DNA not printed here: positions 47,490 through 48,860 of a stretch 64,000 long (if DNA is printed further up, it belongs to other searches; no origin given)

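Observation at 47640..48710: Radical SAM/SPASM enzyme inside the pseudaminic acid block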

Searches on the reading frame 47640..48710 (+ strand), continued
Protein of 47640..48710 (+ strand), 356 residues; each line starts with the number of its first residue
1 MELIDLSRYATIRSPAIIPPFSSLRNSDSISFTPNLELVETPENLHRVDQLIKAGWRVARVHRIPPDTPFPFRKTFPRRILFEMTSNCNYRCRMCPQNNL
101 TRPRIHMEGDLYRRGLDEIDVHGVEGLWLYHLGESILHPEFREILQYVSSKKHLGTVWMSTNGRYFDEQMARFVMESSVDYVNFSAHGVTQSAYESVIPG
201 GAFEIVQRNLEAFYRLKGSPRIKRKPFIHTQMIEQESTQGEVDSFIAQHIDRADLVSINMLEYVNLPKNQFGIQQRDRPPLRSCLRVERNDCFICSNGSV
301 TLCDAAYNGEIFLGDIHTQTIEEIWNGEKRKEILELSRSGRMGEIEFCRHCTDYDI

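Call 54: search_protein_families(library=ncbifam, proteins=[P0174, P0177, P0181, P0186, P0195, P0204, P0245, P0211, P0172, P0163], max_evalue=1e-10)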
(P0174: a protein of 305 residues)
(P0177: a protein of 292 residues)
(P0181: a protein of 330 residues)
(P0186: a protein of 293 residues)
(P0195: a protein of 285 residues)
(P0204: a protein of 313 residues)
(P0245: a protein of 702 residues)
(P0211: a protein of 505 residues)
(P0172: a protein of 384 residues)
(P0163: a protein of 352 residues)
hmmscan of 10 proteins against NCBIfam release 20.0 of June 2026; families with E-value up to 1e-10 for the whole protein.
P0174 (305 aa): 23 families
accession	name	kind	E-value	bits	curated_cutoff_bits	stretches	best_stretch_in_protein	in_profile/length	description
TIGR04317.1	W_rSAM_matur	equivalog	4.5e-39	134.6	380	1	8-177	4-173/349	tungsten cofactor oxidoreductase radical SAM maturase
TIGR04321.1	spiroSPASM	subfamily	7.5e-33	114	250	1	6-283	229-505/510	spiro-SPASM protein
TIGR04311.1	rSAM_Geo_metal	subfamily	1.8e-29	103.1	400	1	6-185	1-182/423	radical SAM/SPASM family putative metalloenzyme maturase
TIGR03962.1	mycofact_rSAM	equivalog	1.5e-23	83.5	265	1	10-173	14-171/339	mycofactocin radical SAM maturase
TIGR04055.1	rSAM_NirJ2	equivalog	3.7e-22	79.3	500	1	10-150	2-139/326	putative heme d1 biosynthesis radical SAM protein NirJ2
TIGR04545.1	rSAM_ahbD_hemeb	equivalog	6.5e-22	78.4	500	1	10-149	2-143/339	heme b synthase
TIGR04054.1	rSAM_NirJ1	equivalog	2.1e-19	69.4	650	1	12-150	40-179/387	putative heme d1 biosynthesis radical SAM protein NirJ1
TIGR04303.1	GeoRSP_rSAM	equivalog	2.8e-17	63.3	400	1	7-174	4-166/325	GeoRSP system radical SAM/SPASM protein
NF050035.1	rSAM_WgK_link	exception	7.7e-17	61.3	650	1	4-168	5-164/367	radical SAM/SPASM peptide maturase WgkB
TIGR04250.1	SCM_rSAM_ScmE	equivalog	2e-16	59.8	400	0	7-173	2-163/358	SynChlorMet cassette radical SAM/SPASM protein ScmE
NF012164.0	AlbA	equivalog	4.1e-15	55.2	850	0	6-174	111-274/442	subtilosin maturase AlbA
NF033640.1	N_Twi_rSAM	subfamily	7.9e-15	54.8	170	0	62-180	181-299/398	twitch domain-containing radical SAM protein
TIGR04546.1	rSAM_ahbC_deAc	equivalog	9.6e-15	54.2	650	1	13-166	44-191/390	12,18-didecarboxysiroheme deacetylase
TIGR04347.1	pseudo_SAM_Halo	equivalog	1.4e-14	54.1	525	1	13-150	43-181/390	TIGR04347 family pseudo-SAM/SPASM protein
NF001199.0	PRK00164.2-1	equivalog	1.4e-14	54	231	1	10-184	14-187/308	GTP 3',8-cyclase MoaA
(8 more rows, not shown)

P0177 (292 aa): 25 families
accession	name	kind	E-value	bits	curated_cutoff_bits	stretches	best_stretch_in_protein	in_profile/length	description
TIGR04317.1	W_rSAM_matur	equivalog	1.6e-31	109.7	380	1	17-186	6-173/349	tungsten cofactor oxidoreductase radical SAM maturase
TIGR04321.1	spiroSPASM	subfamily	6.6e-28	97.6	250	1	12-291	228-508/510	spiro-SPASM protein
TIGR04311.1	rSAM_Geo_metal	subfamily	4.4e-23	82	400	1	13-177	1-167/423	radical SAM/SPASM family putative metalloenzyme maturase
NF001199.0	PRK00164.2-1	equivalog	4.9e-21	75.2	231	1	18-201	15-192/308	GTP 3',8-cyclase MoaA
TIGR02668.1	moaA_archaeal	equivalog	5.6e-21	74.8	325.25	1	18-199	13-189/303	GTP 3',8-cyclase MoaA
TIGR02666.1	moaA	equivalog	6.1e-18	64.9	284.05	1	18-202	13-198/336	GTP 3',8-cyclase MoaA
TIGR04545.1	rSAM_ahbD_hemeb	equivalog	2.4e-17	63.4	500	1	17-146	2-131/339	heme b synthase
NF045574.1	sacti_mat_StsB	exception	3.1e-16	59.3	625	1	17-146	98-225/466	StsB family radical SAM/SPASM domain sactipeptide maturase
TIGR04054.1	rSAM_NirJ1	equivalog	3.5e-15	55.5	650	1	16-156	37-176/387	putative heme d1 biosynthesis radical SAM protein NirJ1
TIGR04546.1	rSAM_ahbC_deAc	equivalog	4.5e-15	55.3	650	1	18-148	42-171/390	12,18-didecarboxysiroheme deacetylase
TIGR03962.1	mycofact_rSAM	equivalog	5.5e-15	55.4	265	1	16-149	13-144/339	mycofactocin radical SAM maturase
TIGR04053.2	TIGR04053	equivalog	2.4e-14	53.3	395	1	14-150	7-146/366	TIGR04053 family radical SAM/SPASM domain-containing protein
TIGR04055.1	rSAM_NirJ2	equivalog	7e-14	52.1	500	1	16-144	1-128/326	putative heme d1 biosynthesis radical SAM protein NirJ2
TIGR02109.1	PQQ_syn_pqqE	equivalog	9.7e-14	51.1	381.35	1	14-200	6-186/358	pyrroloquinoline quinone biosynthesis protein PqqE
TIGR04133.1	rSAM_w_lipo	hypoth_equivalog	1e-13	51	425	0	15-149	24-160/350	TIGR04133 family radical SAM/SPASM protein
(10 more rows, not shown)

P0181 (330 aa): 18 families
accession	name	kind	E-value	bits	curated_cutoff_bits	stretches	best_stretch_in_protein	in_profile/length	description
TIGR04317.1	W_rSAM_matur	equivalog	1.8e-34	119.4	380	1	28-191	3-163/349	tungsten cofactor oxidoreductase radical SAM maturase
TIGR04311.1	rSAM_Geo_metal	subfamily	9.4e-32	110.6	400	1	27-168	1-142/423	radical SAM/SPASM family putative metalloenzyme maturase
TIGR04321.1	spiroSPASM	subfamily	6.7e-23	81.1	250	1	27-306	229-503/510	spiro-SPASM protein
NF033640.1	N_Twi_rSAM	subfamily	5.8e-22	78.3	170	0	238-308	4-72/398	twitch domain-containing radical SAM protein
TIGR02666.1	moaA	equivalog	2.9e-18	65.9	284.05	1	30-167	11-153/336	GTP 3',8-cyclase MoaA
NF050035.1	rSAM_WgK_link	exception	1.1e-17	64.1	650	1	27-164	7-143/367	radical SAM/SPASM peptide maturase WgkB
TIGR04054.1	rSAM_NirJ1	equivalog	1.3e-17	63.5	650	1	31-167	38-172/387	putative heme d1 biosynthesis radical SAM protein NirJ1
TIGR02668.1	moaA_archaeal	equivalog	1.7e-17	63.4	325.25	1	30-163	11-142/303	GTP 3',8-cyclase MoaA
TIGR04055.1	rSAM_NirJ2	equivalog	5e-17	62.4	500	1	34-164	5-133/326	putative heme d1 biosynthesis radical SAM protein NirJ2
NF001199.0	PRK00164.2-1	equivalog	5e-17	62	231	1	31-163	14-144/308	GTP 3',8-cyclase MoaA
TIGR03962.1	mycofact_rSAM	equivalog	2.3e-16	59.9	265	1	30-173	13-150/339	mycofactocin radical SAM maturase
TIGR04545.1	rSAM_ahbD_hemeb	equivalog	7.7e-16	58.4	500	1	32-161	3-131/339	heme b synthase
TIGR04053.2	TIGR04053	equivalog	2.6e-14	53.3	395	1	28-166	7-147/366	TIGR04053 family radical SAM/SPASM domain-containing protein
TIGR04546.1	rSAM_ahbC_deAc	equivalog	1.3e-13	50.6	650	1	31-163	41-171/390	12,18-didecarboxysiroheme deacetylase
NF045574.1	sacti_mat_StsB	exception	3.9e-13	49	625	0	30-161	97-225/466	StsB family radical SAM/SPASM domain sactipeptide maturase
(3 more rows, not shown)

P0186 (293 aa): 10 families
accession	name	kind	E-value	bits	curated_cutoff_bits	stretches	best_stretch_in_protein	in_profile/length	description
TIGR04317.1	W_rSAM_matur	equivalog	2.3e-33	115.8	380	1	5-174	3-170/349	tungsten cofactor oxidoreductase radical SAM maturase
TIGR04321.1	spiroSPASM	subfamily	6.5e-32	110.9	250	1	3-280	228-508/510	spiro-SPASM protein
TIGR04311.1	rSAM_Geo_metal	subfamily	3.8e-19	69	400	1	4-162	1-161/423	radical SAM/SPASM family putative metalloenzyme maturase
TIGR04133.1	rSAM_w_lipo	hypoth_equivalog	4.9e-15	55.3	425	0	8-155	26-172/350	TIGR04133 family radical SAM/SPASM protein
TIGR02666.1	moaA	equivalog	2.8e-14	52.8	284.05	1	8-207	12-212/336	GTP 3',8-cyclase MoaA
NF001199.0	PRK00164.2-1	equivalog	1.6e-11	43.9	231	1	8-179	14-179/308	GTP 3',8-cyclase MoaA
NF033640.1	N_Twi_rSAM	subfamily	2e-11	43.6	170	0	208-278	5-73/398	twitch domain-containing radical SAM protein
TIGR04546.1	rSAM_ahbC_deAc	equivalog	5.7e-11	41.8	650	0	10-119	43-150/390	12,18-didecarboxysiroheme deacetylase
TIGR02668.1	moaA_archaeal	equivalog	5.9e-11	41.9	325.25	1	8-191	12-190/303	GTP 3',8-cyclase MoaA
TIGR03962.1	mycofact_rSAM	equivalog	6.9e-11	41.9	265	0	5-184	11-182/339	mycofactocin radical SAM maturase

P0195 (285 aa): 28 families (the best 25 are shown)
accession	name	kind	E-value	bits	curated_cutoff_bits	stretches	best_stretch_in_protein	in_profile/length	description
TIGR04321.1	spiroSPASM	subfamily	7.5e-37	127.1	250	1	10-283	235-505/510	spiro-SPASM protein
TIGR04317.1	W_rSAM_matur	equivalog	1.7e-31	109.6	380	1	5-174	3-170/349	tungsten cofactor oxidoreductase radical SAM maturase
TIGR04311.1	rSAM_Geo_metal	subfamily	1.7e-29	103.1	400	1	4-170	1-169/423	radical SAM/SPASM family putative metalloenzyme maturase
TIGR02668.1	moaA_archaeal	equivalog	1.4e-20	73.5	325.25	1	12-147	16-149/303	GTP 3',8-cyclase MoaA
TIGR02666.1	moaA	equivalog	1.3e-19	70.4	284.05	1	14-174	18-179/336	GTP 3',8-cyclase MoaA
NF001199.0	PRK00164.2-1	equivalog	1.5e-19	70.3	231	1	12-147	18-151/308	GTP 3',8-cyclase MoaA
TIGR04054.1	rSAM_NirJ1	equivalog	1.4e-18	66.7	650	1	8-184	38-207/387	putative heme d1 biosynthesis radical SAM protein NirJ1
TIGR04545.1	rSAM_ahbD_hemeb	equivalog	2.3e-17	63.4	500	1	11-154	5-145/339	heme b synthase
NF033640.1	N_Twi_rSAM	subfamily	3.5e-17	62.6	170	1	5-164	110-288/398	twitch domain-containing radical SAM protein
TIGR04546.1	rSAM_ahbC_deAc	equivalog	7.2e-17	61.3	650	1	8-140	41-171/390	12,18-didecarboxysiroheme deacetylase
TIGR04053.2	TIGR04053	equivalog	2.4e-16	60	395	1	5-157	7-159/366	TIGR04053 family radical SAM/SPASM domain-containing protein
NF038283.1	viperin_w_prok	equivalog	2.6e-16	59.6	180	1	14-167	10-173/281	viperin family antiviral radical SAM protein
TIGR04133.1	rSAM_w_lipo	hypoth_equivalog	3.5e-16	59.1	425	1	8-146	26-165/350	TIGR04133 family radical SAM/SPASM protein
TIGR04347.1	pseudo_SAM_Halo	equivalog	3.9e-16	59.3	525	1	8-145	40-175/390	TIGR04347 family pseudo-SAM/SPASM protein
TIGR03962.1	mycofact_rSAM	equivalog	3.9e-16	59.2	265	1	9-158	15-160/339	mycofactocin radical SAM maturase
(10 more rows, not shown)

P0204 (313 aa): 21 families
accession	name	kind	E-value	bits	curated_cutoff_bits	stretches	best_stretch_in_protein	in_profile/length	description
TIGR04317.1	W_rSAM_matur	equivalog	2.1e-40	138.9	380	1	17-218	5-199/349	tungsten cofactor oxidoreductase radical SAM maturase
TIGR04311.1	rSAM_Geo_metal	subfamily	4.7e-31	108.3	400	1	14-208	1-192/423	radical SAM/SPASM family putative metalloenzyme maturase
TIGR04321.1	spiroSPASM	subfamily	5.1e-25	88.1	250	1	13-296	228-505/510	spiro-SPASM protein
TIGR04055.1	rSAM_NirJ2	equivalog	2e-19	70.3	500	1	21-186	5-157/326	putative heme d1 biosynthesis radical SAM protein NirJ2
NF001199.0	PRK00164.2-1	equivalog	1.5e-18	67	231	1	18-184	14-169/308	GTP 3',8-cyclase MoaA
TIGR02666.1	moaA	equivalog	3.3e-17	62.5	284.05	1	17-184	11-174/336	GTP 3',8-cyclase MoaA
TIGR04545.1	rSAM_ahbD_hemeb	equivalog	1.4e-16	60.9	500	1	19-165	3-140/339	heme b synthase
TIGR02668.1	moaA_archaeal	equivalog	7.9e-16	57.9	325.25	1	17-184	11-167/303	GTP 3',8-cyclase MoaA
TIGR03962.1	mycofact_rSAM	equivalog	4.1e-15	55.8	265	1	11-166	7-151/339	mycofactocin radical SAM maturase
NF050035.1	rSAM_WgK_link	exception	1.3e-14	54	650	0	14-154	7-142/367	radical SAM/SPASM peptide maturase WgkB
TIGR04054.1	rSAM_NirJ1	equivalog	2.4e-14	52.8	650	1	20-176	40-188/387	putative heme d1 biosynthesis radical SAM protein NirJ1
TIGR04133.1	rSAM_w_lipo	hypoth_equivalog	7.3e-13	48.2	425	0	18-152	26-157/350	TIGR04133 family radical SAM/SPASM protein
NF045646.2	rSAM_Se_TrsS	equivalog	7.8e-13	47.7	490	1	20-183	90-244/441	radical SAM (seleno)protein TrsS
NF038283.1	viperin_w_prok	equivalog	9.8e-13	47.9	180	1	21-161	7-146/281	viperin family antiviral radical SAM protein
NF045702.1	rSAM_GDGT_ether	equivalog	2.8e-12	46.1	450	1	19-182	89-245/486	tetraether lipid synthase Tes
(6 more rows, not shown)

P0245 (702 aa): 13 families
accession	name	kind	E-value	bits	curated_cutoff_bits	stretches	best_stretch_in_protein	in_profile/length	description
TIGR03569.1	NeuB_NnaB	equivalog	6.9e-121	403.3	399.65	1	16-349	1-329/329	N-acetylneuraminate synthase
TIGR03586.1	PseI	equivalog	1.3e-85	287.5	340.25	1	16-347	2-325/327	pseudaminic acid synthase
TIGR04317.1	W_rSAM_matur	equivalog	7.9e-31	107.4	380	1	410-573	7-169/349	tungsten cofactor oxidoreductase radical SAM maturase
TIGR04321.1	spiroSPASM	subfamily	2.2e-23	82.7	250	1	402-686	226-506/510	spiro-SPASM protein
TIGR04055.1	rSAM_NirJ2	equivalog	6.9e-18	65.2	500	1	411-604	4-190/326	putative heme d1 biosynthesis radical SAM protein NirJ2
NF033640.1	N_Twi_rSAM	subfamily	2.1e-15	56.7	170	0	616-697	5-84/398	twitch domain-containing radical SAM protein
TIGR04251.1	SCM_rSAM_ScmF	equivalog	3.2e-15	56.4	400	1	400-570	1-164/353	SynChlorMet cassette radical SAM/SPASM protein ScmF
TIGR04311.1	rSAM_Geo_metal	subfamily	2e-14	53.5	400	1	406-573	2-172/423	radical SAM/SPASM family putative metalloenzyme maturase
TIGR04545.1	rSAM_ahbD_hemeb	equivalog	3.6e-14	53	500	1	411-572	4-159/339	heme b synthase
TIGR02668.1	moaA_archaeal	equivalog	1.4e-13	50.5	325.25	1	409-576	12-174/303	GTP 3',8-cyclase MoaA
NF001199.0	PRK00164.2-1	equivalog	6.7e-13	48.4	231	1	409-574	14-174/308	GTP 3',8-cyclase MoaA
TIGR02109.1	PQQ_syn_pqqE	equivalog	2.7e-12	46.3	381.35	1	405-523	5-123/358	pyrroloquinoline quinone biosynthesis protein PqqE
TIGR02666.1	moaA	equivalog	1.7e-11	43.6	284.05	1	409-573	12-178/336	GTP 3',8-cyclase MoaA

P0211 (505 aa): 18 families
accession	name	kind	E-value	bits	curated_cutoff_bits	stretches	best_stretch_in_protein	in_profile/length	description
TIGR04317.1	W_rSAM_matur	equivalog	5.8e-33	114.4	380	1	203-380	5-181/349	tungsten cofactor oxidoreductase radical SAM maturase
TIGR04311.1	rSAM_Geo_metal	subfamily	4.9e-21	75.2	400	1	200-366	1-169/423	radical SAM/SPASM family putative metalloenzyme maturase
TIGR02668.1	moaA_archaeal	equivalog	2.5e-16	59.5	325.25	1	203-372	11-174/303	GTP 3',8-cyclase MoaA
TIGR04054.1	rSAM_NirJ1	equivalog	4.3e-16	58.5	650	1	202-369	36-195/387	putative heme d1 biosynthesis radical SAM protein NirJ1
NF001199.0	PRK00164.2-1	equivalog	8.9e-16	57.9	231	1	203-378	13-181/308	GTP 3',8-cyclase MoaA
TIGR03962.1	mycofact_rSAM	equivalog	3e-14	53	265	1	204-337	14-145/339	mycofactocin radical SAM maturase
NF045646.2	rSAM_Se_TrsS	equivalog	5.7e-14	51.5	490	1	205-345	89-229/441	radical SAM (seleno)protein TrsS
TIGR04321.1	spiroSPASM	subfamily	7.6e-14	51.3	250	1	190-476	219-508/510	spiro-SPASM protein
TIGR04546.1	rSAM_ahbC_deAc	equivalog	2.3e-13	49.7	650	1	202-369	39-198/390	12,18-didecarboxysiroheme deacetylase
NF012164.0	AlbA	equivalog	8e-13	47.6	850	1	186-318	97-228/442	subtilosin maturase AlbA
TIGR02666.1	moaA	equivalog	1e-12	47.7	284.05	1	205-337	13-151/336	GTP 3',8-cyclase MoaA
TIGR04545.1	rSAM_ahbD_hemeb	equivalog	1.2e-12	48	500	1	206-321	4-118/339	heme b synthase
NF038283.1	viperin_w_prok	equivalog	1.2e-12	47.6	180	1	207-320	7-125/281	viperin family antiviral radical SAM protein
TIGR04055.1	rSAM_NirJ2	equivalog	1.3e-12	47.9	500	1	207-368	5-158/326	putative heme d1 biosynthesis radical SAM protein NirJ2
NF033640.1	N_Twi_rSAM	subfamily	9.1e-12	44.7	170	0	167-374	73-297/398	twitch domain-containing radical SAM protein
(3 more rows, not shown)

P0172 (384 aa): 3 families
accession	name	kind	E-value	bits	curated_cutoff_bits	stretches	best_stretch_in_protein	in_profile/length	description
TIGR04317.1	W_rSAM_matur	equivalog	3.5e-24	85.6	380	1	83-248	6-169/349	tungsten cofactor oxidoreductase radical SAM maturase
TIGR04311.1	rSAM_Geo_metal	subfamily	1.5e-16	60.5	400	1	79-248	1-172/423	radical SAM/SPASM family putative metalloenzyme maturase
TIGR04321.1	spiroSPASM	subfamily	3.8e-15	55.5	250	1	79-366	229-508/510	spiro-SPASM protein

P0163 (352 aa): 8 families
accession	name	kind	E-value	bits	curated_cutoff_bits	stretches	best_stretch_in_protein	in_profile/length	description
TIGR04317.1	W_rSAM_matur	equivalog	1.7e-29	103.1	380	1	71-232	6-167/349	tungsten cofactor oxidoreductase radical SAM maturase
TIGR04321.1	spiroSPASM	subfamily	1.8e-20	73.1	250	1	64-345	226-502/510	spiro-SPASM protein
TIGR04311.1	rSAM_Geo_metal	subfamily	3.5e-15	56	400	1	67-207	1-142/423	radical SAM/SPASM family putative metalloenzyme maturase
NF001199.0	PRK00164.2-1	equivalog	1.2e-12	47.6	231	1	70-200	13-141/308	GTP 3',8-cyclase MoaA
TIGR02666.1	moaA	equivalog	9e-12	44.6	284.05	1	73-202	14-148/336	GTP 3',8-cyclase MoaA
TIGR03962.1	mycofact_rSAM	equivalog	1.4e-11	44.2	265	0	70-204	13-144/339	mycofactocin radical SAM maturase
TIGR04054.1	rSAM_NirJ1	equivalog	3.8e-11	42.2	650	0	51-189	18-156/387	putative heme d1 biosynthesis radical SAM protein NirJ1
TIGR02668.1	moaA_archaeal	equivalog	7.1e-11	41.6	325.25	1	70-199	11-138/303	GTP 3',8-cyclase MoaA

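Call 55: find_encoding_contigs(protein=P0245, flank=10000, max_places=3)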
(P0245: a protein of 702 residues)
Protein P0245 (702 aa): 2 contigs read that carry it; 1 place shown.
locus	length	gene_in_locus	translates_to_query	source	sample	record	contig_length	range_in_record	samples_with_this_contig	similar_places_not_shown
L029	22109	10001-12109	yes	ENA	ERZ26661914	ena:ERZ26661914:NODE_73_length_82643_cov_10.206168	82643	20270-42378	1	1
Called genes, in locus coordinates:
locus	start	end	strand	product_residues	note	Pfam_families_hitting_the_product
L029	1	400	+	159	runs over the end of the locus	-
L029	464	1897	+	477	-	PF01943:Polysacc_synt, PF13440:Polysacc_synt_3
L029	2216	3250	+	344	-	PF04055:Radical_SAM, PF13186:SPASM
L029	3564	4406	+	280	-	PF03102:NeuB, PF08666:SAF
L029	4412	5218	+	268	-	PF02348:CTP_transf_3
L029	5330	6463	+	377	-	PF01041:DegT_DnrJ_EryC1, PF00155:Aminotran_1_2, PF00266:Aminotran_5 (weak), PF01053:Cys_Met_Meta_PP (weak), PF01212:Beta_elim_lyase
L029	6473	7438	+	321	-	PF01073:3Beta_HSD, PF01370:Epimerase, PF04321:RmlD_sub_bind, PF16363:GDP_Man_Dehyd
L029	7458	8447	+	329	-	PF04055:Radical_SAM, PF13186:SPASM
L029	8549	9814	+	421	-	PF02310:B12-binding, PF04055:Radical_SAM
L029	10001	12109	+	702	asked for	PF03102:NeuB, PF08666:SAF, PF04055:Radical_SAM, PF13186:SPASM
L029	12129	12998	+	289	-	PF01261:AP_endonuc_2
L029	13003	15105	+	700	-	PF00483:NTP_transferase, PF12804:NTP_transf_3 (weak), PF00571:CBS, PF00288:GHMP_kinases_N, PF08544:GHMP_kinases_C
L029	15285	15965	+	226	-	PF17836:PglD_N, PF25084:LbH_EIF2B (weak), PF00132:Hexapep (weak), PF25087:GMPPB_C (weak), PF00132:Hexapep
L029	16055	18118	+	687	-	PF02350:Epimerase_2 (weak)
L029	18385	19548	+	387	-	PF02776:TPP_enzyme_N (weak), PF02775:TPP_enzyme_C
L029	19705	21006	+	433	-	PF01467:CTP_transf_like, PF13714:PEP_mutase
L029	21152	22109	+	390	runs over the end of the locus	PF00465:Fe-ADH, PF13685:Fe-ADH_2 (weak), PF25137:ADH_Fe_C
